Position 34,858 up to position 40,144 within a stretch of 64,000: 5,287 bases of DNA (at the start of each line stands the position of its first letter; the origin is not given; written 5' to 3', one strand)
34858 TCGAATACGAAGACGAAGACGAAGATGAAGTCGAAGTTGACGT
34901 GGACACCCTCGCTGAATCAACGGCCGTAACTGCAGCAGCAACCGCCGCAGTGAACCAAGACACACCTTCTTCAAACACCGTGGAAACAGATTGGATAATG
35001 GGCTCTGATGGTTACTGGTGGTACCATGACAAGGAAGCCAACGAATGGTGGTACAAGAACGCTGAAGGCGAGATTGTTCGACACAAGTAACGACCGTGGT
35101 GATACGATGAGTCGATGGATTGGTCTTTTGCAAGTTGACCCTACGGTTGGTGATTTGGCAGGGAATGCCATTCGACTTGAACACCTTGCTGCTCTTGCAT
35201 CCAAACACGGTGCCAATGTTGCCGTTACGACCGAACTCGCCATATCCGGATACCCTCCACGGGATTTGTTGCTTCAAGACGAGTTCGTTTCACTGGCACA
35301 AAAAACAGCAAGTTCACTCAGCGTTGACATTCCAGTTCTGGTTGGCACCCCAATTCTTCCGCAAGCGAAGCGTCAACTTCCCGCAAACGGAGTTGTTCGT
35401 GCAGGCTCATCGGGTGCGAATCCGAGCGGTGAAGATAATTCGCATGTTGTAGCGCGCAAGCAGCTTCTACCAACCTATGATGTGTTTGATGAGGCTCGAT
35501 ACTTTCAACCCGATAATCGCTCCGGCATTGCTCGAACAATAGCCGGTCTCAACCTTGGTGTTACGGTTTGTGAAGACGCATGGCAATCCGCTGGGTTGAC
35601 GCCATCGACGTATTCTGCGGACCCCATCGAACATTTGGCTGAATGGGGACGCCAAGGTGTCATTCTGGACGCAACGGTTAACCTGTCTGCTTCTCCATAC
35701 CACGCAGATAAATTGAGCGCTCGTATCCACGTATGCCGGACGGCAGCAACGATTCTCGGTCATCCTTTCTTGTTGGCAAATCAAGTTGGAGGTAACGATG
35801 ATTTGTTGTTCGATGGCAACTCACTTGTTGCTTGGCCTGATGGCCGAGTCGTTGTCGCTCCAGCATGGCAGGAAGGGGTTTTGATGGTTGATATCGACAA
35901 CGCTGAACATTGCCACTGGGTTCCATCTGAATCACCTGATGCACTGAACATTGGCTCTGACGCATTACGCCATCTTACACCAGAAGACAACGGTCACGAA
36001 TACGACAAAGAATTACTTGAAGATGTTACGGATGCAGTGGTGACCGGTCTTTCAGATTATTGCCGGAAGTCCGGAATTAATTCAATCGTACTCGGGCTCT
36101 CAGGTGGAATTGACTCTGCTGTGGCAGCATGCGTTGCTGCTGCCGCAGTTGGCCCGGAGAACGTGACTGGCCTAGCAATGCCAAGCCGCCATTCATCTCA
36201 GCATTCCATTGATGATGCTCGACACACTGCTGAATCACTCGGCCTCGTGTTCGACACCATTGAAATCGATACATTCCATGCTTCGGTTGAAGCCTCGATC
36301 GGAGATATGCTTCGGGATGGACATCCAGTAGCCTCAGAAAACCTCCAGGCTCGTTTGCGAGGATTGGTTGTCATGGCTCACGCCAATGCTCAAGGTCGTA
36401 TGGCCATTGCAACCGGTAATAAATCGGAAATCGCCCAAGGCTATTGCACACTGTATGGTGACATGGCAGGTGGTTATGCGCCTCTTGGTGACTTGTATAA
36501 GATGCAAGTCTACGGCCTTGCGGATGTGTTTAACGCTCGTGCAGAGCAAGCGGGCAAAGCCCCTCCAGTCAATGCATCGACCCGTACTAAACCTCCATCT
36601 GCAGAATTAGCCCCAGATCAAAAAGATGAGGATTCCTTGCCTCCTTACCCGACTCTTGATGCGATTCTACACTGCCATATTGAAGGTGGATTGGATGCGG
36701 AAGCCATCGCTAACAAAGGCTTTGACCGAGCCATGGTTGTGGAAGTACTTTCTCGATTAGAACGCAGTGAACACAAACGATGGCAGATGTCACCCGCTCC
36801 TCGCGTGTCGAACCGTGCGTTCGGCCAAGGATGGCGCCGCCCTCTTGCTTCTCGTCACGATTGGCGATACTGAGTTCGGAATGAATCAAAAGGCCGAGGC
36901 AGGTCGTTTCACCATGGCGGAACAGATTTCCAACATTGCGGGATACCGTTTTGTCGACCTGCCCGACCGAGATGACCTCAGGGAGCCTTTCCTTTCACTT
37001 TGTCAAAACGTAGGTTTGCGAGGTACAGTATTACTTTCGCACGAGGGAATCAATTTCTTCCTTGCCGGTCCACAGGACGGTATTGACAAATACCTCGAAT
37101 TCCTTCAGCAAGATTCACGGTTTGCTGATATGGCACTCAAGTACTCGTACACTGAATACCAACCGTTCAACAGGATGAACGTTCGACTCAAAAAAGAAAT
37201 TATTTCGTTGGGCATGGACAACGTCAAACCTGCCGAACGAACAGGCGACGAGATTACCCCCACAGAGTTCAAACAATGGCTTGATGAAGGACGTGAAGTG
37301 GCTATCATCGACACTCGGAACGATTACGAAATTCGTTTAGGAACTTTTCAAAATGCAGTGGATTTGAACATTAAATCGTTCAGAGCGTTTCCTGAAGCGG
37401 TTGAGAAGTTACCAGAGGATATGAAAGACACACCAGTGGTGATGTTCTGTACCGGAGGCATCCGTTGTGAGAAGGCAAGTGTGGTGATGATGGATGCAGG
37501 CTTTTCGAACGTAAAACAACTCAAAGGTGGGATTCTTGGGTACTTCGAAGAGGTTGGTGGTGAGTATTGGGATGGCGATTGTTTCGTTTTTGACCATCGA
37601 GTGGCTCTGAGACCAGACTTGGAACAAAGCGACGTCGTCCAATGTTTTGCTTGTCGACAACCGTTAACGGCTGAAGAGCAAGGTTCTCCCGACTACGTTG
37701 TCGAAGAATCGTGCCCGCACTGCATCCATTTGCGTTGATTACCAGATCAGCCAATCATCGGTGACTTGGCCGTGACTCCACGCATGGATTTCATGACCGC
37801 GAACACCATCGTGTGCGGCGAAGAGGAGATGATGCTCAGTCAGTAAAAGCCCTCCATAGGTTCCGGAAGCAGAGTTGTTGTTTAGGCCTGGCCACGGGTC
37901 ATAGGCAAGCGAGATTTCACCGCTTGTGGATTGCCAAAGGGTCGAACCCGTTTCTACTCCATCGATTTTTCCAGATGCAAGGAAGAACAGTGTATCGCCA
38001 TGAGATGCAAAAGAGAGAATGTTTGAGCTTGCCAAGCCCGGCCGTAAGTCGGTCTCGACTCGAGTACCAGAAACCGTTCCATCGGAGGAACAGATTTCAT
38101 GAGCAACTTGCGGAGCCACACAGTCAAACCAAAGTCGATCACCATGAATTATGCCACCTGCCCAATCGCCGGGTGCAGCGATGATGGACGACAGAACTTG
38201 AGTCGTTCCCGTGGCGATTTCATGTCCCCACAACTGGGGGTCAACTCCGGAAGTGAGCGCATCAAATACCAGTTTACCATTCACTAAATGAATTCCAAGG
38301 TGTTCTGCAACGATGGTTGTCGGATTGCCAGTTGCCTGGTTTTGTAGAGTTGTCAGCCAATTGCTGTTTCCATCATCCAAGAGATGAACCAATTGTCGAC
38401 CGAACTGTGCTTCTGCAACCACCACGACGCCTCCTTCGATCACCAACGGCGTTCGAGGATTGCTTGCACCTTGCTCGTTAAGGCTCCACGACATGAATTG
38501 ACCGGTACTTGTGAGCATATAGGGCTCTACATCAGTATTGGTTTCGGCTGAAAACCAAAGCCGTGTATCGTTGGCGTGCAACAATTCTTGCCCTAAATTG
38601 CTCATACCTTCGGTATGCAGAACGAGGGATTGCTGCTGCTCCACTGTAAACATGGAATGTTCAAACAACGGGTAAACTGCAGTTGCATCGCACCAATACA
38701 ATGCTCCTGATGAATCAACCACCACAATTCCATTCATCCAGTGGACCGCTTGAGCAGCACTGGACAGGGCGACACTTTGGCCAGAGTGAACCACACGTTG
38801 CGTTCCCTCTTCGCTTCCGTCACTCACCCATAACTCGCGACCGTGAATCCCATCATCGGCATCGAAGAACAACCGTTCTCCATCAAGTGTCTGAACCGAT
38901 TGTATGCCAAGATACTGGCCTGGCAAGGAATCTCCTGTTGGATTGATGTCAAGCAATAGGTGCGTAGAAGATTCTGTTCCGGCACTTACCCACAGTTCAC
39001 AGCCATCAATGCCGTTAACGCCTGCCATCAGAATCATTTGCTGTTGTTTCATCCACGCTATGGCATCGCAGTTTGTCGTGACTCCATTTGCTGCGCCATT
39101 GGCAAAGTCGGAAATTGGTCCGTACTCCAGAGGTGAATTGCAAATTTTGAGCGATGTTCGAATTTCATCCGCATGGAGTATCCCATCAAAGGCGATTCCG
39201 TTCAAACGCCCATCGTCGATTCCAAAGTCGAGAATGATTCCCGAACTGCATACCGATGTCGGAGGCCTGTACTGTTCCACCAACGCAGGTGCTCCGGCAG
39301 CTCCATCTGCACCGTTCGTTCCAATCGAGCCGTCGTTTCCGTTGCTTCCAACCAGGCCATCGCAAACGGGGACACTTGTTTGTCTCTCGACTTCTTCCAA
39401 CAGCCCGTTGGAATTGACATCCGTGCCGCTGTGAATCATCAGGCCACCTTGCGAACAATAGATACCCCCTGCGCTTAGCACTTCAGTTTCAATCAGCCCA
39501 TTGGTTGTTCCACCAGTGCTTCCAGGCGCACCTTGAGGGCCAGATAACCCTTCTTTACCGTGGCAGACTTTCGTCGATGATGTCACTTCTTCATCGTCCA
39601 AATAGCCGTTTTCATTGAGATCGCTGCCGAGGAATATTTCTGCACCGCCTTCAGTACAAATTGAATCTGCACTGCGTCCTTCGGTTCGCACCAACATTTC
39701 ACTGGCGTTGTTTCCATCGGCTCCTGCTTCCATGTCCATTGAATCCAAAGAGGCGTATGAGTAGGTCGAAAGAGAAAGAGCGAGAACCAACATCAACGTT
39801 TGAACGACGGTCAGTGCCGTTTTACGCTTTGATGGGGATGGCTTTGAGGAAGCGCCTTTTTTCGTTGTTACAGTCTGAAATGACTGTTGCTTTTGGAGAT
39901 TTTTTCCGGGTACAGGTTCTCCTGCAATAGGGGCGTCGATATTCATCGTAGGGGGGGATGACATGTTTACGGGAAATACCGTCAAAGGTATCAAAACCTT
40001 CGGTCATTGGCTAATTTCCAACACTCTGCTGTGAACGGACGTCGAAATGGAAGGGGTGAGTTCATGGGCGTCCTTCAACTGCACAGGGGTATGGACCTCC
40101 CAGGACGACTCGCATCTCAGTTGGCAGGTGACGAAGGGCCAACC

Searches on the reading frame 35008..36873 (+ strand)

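Call 75: search_protein_families(library=pfam, proteins=[window:35008-36873:+], max_evalue=0.0001)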
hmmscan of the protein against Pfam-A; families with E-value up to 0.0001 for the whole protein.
window:35008-36873:+ (621 aa): 2 families
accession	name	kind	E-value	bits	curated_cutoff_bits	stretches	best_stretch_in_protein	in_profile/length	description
PF02540.23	NAD_synthase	-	2.2e-63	214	21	1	343-592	4-240/242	NAD synthase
PF00795.27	CN_hydrolase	-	8.1e-15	55.3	23.2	1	39-298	3-248/256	Carbon-nitrogen hydrolase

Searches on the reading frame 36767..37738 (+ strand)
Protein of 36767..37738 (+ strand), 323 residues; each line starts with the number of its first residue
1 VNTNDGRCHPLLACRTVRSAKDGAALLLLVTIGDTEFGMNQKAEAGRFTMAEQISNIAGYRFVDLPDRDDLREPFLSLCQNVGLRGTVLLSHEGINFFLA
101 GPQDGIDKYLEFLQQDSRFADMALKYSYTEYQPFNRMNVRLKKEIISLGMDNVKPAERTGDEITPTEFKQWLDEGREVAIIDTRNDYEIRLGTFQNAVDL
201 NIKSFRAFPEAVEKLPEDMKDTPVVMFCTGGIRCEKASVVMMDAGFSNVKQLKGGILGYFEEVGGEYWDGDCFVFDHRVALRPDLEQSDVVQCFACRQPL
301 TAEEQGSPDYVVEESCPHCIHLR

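Call 75: search_protein_families(library=pfam, proteins=[window:36767-37738:+], max_evalue=0.0001)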
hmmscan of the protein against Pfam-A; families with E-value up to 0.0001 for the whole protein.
window:36767-37738:+ (323 aa): 2 families
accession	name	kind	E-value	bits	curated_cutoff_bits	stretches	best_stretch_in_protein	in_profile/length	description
PF17773.7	UPF0176_N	-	1.4e-28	99.5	26.2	1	55-145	2-92/92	UPF0176 acylphosphatase like domain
PF00581.25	Rhodanese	-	3.4e-11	43.9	22.2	1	164-259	1-99/102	Rhodanese-like domain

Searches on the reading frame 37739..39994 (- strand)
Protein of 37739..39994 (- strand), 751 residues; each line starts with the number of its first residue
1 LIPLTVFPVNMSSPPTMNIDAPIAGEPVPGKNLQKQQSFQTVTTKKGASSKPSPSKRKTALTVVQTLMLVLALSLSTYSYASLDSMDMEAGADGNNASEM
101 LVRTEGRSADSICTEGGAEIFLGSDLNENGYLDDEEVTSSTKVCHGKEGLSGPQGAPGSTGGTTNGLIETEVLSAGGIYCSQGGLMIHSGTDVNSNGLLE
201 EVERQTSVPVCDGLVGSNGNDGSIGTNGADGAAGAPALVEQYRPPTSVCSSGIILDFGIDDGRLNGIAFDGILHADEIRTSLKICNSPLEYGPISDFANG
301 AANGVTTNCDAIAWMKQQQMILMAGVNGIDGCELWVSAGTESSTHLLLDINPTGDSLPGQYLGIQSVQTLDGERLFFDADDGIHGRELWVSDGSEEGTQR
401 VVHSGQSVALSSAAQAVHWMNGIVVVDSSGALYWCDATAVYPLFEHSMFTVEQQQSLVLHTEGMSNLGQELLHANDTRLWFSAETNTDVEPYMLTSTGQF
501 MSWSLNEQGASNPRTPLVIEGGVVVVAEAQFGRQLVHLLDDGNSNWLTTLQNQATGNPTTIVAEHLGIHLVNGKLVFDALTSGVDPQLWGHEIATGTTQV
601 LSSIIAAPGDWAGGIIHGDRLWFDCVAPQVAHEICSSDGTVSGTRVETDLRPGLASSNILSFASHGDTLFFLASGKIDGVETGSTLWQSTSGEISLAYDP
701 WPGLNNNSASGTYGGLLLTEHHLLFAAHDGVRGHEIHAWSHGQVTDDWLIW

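Call 75: search_protein_families(library=pfam, proteins=[window:37739-39994:-], max_evalue=0.0001)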
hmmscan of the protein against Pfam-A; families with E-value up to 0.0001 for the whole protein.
window:37739-39994:- (751 aa): 1 family
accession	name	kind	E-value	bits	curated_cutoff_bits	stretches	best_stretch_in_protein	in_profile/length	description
PF23657.1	DUF7151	-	7.1e-20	71.1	27.2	2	101-144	3-46/46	Domain of unknown function (DUF7151)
